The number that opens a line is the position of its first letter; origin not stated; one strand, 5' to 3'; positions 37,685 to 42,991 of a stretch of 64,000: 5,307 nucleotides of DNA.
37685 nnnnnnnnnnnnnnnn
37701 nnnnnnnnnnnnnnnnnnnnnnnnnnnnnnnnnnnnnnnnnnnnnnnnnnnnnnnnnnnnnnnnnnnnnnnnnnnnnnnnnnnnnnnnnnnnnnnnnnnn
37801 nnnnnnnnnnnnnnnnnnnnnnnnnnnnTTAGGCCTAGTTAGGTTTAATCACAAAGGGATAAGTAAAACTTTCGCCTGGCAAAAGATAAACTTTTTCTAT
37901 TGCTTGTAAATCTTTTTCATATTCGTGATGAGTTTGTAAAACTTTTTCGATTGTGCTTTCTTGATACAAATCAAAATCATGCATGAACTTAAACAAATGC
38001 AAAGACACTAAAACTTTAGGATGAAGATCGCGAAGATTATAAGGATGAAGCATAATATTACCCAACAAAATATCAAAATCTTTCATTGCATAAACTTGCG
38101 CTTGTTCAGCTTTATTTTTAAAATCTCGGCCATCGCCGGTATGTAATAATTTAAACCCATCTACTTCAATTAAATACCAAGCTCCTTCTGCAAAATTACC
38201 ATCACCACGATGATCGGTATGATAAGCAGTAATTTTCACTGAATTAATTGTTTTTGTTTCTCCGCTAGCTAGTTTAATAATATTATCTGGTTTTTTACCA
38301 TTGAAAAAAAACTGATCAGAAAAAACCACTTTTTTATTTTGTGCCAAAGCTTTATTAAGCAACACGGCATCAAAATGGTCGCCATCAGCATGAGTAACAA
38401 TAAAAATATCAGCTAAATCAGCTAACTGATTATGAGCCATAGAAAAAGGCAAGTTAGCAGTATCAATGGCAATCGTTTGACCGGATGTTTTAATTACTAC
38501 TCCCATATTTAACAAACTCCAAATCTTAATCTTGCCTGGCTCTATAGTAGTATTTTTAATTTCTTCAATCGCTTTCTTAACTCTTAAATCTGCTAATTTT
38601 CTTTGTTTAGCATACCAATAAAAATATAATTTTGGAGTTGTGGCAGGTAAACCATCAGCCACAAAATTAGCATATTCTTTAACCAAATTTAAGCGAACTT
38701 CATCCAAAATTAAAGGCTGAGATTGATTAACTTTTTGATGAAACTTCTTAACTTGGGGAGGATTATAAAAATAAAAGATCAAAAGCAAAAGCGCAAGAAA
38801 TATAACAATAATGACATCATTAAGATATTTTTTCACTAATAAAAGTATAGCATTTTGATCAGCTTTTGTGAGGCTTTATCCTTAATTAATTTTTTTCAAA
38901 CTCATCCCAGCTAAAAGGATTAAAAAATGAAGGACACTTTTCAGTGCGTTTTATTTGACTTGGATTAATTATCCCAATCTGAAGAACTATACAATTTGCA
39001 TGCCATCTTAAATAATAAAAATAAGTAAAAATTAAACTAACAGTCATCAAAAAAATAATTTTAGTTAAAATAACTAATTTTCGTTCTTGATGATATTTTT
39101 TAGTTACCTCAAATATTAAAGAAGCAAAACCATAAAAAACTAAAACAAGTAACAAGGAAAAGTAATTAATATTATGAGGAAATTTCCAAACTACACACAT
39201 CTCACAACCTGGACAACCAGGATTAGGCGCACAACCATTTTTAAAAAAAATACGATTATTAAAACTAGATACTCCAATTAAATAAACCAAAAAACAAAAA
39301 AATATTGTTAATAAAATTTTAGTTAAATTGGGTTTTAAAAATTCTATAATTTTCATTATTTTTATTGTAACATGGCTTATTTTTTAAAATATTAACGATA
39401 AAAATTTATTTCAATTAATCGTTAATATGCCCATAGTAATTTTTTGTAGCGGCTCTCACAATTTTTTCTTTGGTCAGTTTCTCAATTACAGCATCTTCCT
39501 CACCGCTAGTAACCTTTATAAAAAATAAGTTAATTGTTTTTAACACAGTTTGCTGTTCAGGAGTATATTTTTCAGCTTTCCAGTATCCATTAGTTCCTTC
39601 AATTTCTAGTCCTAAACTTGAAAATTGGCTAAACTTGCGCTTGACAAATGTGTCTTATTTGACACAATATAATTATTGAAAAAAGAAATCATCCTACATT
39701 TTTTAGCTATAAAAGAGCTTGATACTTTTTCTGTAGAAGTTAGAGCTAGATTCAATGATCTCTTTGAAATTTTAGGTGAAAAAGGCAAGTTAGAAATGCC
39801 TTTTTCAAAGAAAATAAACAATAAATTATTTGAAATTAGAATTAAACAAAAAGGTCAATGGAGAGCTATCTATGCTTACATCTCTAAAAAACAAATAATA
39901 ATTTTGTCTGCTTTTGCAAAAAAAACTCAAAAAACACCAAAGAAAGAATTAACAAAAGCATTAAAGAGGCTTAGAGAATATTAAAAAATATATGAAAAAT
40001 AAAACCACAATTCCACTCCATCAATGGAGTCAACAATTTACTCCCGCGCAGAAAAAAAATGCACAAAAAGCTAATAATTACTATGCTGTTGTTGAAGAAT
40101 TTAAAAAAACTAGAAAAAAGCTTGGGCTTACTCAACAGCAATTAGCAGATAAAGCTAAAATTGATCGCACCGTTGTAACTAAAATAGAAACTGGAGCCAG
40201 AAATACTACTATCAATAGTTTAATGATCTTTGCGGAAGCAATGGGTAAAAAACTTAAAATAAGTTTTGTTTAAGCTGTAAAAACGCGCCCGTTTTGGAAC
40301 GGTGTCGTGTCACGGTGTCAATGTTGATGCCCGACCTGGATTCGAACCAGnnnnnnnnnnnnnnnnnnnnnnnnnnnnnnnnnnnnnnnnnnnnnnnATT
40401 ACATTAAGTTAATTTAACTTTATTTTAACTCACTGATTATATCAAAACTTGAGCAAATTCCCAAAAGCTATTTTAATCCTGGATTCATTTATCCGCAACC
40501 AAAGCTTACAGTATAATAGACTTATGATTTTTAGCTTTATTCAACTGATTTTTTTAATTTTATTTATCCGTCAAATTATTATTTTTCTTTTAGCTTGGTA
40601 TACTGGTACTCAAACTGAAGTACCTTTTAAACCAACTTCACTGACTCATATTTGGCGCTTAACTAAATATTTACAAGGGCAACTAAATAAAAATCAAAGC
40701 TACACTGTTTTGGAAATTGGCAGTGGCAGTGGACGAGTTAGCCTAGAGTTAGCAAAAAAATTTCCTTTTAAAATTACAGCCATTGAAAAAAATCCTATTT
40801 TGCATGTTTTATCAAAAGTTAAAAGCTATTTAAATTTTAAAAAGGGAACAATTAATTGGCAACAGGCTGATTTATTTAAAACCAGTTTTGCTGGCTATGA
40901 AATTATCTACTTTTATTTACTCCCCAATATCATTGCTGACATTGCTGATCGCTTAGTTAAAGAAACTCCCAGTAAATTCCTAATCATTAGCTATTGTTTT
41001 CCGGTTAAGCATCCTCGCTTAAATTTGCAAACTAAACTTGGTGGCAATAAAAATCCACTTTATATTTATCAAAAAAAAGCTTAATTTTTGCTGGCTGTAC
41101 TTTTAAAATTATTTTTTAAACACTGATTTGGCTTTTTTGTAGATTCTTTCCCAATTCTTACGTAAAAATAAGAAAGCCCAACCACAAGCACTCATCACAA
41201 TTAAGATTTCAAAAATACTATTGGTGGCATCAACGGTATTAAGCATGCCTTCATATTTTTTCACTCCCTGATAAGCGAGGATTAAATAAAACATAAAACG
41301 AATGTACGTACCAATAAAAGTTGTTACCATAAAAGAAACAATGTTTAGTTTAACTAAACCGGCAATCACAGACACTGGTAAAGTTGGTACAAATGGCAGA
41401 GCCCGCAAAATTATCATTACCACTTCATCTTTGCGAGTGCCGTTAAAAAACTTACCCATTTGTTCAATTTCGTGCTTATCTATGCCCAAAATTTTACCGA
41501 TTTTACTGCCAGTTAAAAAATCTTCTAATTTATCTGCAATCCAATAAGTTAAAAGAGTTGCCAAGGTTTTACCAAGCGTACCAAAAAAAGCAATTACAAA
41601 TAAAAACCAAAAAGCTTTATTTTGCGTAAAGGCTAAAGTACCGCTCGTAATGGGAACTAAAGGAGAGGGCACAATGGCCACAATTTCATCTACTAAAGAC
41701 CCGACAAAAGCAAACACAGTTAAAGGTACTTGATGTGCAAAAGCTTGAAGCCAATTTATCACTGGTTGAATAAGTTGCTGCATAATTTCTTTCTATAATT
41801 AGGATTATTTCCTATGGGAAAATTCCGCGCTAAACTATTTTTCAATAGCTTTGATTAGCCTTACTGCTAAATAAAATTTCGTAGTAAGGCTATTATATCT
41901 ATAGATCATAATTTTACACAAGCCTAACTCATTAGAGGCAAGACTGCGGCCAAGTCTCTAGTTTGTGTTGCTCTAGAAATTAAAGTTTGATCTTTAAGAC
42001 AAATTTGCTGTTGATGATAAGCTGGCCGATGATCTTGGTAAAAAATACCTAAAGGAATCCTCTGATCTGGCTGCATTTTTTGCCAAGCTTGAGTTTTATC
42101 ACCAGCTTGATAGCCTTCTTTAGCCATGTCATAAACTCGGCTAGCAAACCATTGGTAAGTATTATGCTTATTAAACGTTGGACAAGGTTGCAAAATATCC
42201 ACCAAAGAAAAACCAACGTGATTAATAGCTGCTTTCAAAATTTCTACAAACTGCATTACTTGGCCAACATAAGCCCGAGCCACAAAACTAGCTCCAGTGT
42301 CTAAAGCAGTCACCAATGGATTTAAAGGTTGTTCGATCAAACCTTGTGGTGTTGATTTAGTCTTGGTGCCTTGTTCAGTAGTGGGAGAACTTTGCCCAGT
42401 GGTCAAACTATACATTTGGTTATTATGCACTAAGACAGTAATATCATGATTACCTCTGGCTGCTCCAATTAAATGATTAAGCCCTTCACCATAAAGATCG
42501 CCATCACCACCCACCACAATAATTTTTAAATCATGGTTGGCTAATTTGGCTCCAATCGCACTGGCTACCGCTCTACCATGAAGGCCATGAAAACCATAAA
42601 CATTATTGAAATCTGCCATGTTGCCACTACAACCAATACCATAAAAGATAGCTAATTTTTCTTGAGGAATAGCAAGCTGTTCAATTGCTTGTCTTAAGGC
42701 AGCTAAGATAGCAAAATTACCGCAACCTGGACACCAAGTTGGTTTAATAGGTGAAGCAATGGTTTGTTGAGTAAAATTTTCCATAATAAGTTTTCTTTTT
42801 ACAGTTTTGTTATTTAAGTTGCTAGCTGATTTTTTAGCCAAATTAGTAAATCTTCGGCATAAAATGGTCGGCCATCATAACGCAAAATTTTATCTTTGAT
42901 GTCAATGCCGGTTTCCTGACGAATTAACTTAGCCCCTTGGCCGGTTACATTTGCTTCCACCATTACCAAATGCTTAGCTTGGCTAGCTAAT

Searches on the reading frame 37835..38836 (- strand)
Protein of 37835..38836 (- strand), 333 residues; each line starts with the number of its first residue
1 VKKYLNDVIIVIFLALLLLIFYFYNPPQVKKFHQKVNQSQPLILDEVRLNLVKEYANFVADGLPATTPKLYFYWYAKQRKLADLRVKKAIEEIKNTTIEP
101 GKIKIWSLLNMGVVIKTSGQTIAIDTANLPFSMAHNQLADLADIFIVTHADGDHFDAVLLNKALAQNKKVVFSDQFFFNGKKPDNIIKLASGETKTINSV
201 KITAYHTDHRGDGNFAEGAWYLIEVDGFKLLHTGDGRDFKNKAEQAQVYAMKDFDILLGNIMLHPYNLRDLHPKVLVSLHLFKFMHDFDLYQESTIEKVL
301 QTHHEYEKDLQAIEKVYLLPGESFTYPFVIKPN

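Call 68: search_protein_families(library=pfam, proteins=[window:37835-38836:-], max_evalue=0.0001)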
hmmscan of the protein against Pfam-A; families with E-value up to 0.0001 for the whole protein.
window:37835-38836:- (333 aa): 1 family
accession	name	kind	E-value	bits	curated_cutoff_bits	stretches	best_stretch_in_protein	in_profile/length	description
PF13483.12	Lactamase_B_3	-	2.6e-10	40.9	24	1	113-258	10-130/160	Beta-lactamase superfamily domain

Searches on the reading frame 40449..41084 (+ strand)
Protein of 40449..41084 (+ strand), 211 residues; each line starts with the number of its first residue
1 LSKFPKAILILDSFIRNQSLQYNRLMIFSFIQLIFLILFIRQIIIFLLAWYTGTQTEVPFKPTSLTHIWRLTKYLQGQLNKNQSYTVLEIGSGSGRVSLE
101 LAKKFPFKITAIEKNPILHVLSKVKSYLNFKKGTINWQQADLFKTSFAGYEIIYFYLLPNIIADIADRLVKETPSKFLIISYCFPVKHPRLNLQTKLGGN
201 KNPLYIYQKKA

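Call 86: search_protein_families(library=pfam, proteins=[window:40449-41084:+], max_evalue=0.0001)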
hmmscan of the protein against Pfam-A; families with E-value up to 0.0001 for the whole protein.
window:40449-41084:+ (211 aa): 2 families
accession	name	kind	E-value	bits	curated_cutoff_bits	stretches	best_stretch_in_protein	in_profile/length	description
PF00398.26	RrnaAD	-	1.5e-05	24.6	24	1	78-149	25-92/263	Ribosomal RNA adenine dimethylase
PF13649.12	Methyltransf_25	-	5.6e-05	24.2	27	1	87-155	1-70/97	Methyltransferase domain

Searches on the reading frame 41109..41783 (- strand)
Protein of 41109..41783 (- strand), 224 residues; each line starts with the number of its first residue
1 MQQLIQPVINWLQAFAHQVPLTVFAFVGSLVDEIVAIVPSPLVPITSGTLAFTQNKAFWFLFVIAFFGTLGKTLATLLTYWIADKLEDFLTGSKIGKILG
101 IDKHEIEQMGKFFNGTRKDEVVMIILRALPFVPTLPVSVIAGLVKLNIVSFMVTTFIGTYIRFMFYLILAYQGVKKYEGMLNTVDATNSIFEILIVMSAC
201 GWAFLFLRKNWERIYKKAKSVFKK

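Call 68: search_protein_families(library=pfam, proteins=[window:41109-41783:-], max_evalue=0.0001)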
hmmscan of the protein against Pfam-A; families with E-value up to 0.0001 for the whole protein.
window:41109-41783:- (224 aa): 1 family
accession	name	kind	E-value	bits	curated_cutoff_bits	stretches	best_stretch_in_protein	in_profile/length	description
PF09335.16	VTT_dom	-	6.6e-13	49.7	33.9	1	45-170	8-121/123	VTT domain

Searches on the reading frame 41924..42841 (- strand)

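Call 68: search_protein_families(library=pfam, proteins=[window:41924-42841:-], max_evalue=0.0001)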
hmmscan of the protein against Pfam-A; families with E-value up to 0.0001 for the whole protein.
window:41924-42841:- (305 aa): 2 families
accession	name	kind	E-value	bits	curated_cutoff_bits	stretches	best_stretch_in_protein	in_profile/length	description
PF02775.26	TPP_enzyme_C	-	5.3e-28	98.2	21.9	1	78-216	21-151/151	Thiamine pyrophosphate enzyme, C-terminal TPP binding domain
PF12367.13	PFO_beta_C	-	5.1e-19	68.5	24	1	220-280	1-62/66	Pyruvate ferredoxin oxidoreductase beta subunit C terminal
